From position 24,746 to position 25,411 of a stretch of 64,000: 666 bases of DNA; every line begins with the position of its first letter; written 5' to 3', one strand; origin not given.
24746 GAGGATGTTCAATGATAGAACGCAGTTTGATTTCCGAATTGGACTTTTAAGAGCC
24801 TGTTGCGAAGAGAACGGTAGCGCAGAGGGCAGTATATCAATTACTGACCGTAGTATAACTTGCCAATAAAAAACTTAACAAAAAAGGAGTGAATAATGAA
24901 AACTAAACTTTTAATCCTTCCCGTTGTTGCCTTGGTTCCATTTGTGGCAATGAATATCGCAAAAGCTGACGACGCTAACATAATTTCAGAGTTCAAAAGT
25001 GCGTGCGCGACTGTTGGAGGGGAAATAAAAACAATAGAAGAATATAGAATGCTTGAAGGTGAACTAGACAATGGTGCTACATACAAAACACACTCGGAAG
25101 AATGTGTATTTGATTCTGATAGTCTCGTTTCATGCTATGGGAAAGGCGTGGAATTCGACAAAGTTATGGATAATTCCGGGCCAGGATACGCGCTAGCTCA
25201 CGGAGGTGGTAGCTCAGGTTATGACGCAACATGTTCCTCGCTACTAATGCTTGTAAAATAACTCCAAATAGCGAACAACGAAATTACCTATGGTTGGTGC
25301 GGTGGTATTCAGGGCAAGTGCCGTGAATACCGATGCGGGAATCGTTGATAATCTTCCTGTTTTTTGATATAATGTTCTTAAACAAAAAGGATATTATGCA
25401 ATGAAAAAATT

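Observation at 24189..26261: Tandem array of five small secreted paralogs with conserved signal peptides and divergent mature domains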

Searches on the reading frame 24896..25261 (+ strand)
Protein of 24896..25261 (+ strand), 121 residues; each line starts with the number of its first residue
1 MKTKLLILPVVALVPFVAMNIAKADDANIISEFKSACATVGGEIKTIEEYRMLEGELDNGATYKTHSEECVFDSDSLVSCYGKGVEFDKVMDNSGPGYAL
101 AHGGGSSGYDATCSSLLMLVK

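Call 5: search_protein_families(library=pfam, proteins=[window:24896-25261:+], max_evalue=1)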
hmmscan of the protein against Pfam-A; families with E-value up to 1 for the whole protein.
window:24896-25261:+ (121 aa): 1 family
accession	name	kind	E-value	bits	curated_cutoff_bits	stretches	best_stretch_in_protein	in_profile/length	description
PF20130.4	DUF6520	-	0.0061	17.3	25.4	1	1-51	1-51/83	Family of unknown function (DUF6520)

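Call 8: find_encoding_contigs(protein=window:24896-25261:+, flank=10000, max_places=6)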
Protein window:24896-25261:+ (121 aa): 1 contig read that carries it; 1 place shown.
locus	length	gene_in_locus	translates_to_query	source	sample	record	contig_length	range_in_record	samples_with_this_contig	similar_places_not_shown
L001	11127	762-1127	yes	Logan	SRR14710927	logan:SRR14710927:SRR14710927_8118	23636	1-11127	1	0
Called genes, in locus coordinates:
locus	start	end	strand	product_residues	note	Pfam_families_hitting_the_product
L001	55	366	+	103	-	-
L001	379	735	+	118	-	-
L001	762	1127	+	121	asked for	-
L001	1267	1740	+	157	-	-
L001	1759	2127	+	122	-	-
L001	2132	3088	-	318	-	PF01116:F_bP_aldolase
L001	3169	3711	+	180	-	-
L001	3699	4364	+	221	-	PF03167:UDG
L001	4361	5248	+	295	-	PF01636:APH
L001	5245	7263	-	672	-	PF00117:GATase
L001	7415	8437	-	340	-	PF00535:Glycos_transf_2, PF10111:Glyco_tranf_2_2 (weak)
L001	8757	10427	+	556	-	-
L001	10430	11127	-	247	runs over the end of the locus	PF02673:BacA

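Call 41: search_protein_families(library=ncbifam, proteins=[window:24896-25261:+], max_evalue=1)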
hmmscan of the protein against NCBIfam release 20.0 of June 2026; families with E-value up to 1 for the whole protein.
window:24896-25261:+ (121 aa): 0 families

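Call 42: search_protein_families(library=phrogs, proteins=[window:24896-25261:+], max_evalue=0.1)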
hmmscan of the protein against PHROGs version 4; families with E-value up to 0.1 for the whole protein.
window:24896-25261:+ (121 aa): 2 families
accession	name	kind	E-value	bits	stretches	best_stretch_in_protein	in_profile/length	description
phrog_21061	-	unknown function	0.004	18.3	1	78-111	3-36/57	-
phrog_20248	-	unknown function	0.071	14.3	1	33-57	16-40/85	-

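Call 86: find_related_loci(query=window:24896-25261:+, collection=viral_contigs, flank=3000)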
Query window:24896-25261:+ (121 aa) in viral_contigs; peptide patterns used: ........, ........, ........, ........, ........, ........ (x = any residue, [..] = any of these).
14 stretches matched a pattern, but none encodes a relative of the query by tblastn (E <= 1e-3).

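Call 97: search_solved_structures(query=window:24896-25261:+, max_evalue=1)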
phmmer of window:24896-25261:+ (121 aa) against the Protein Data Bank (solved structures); distinct sequences matched with E-value up to 1: 0.
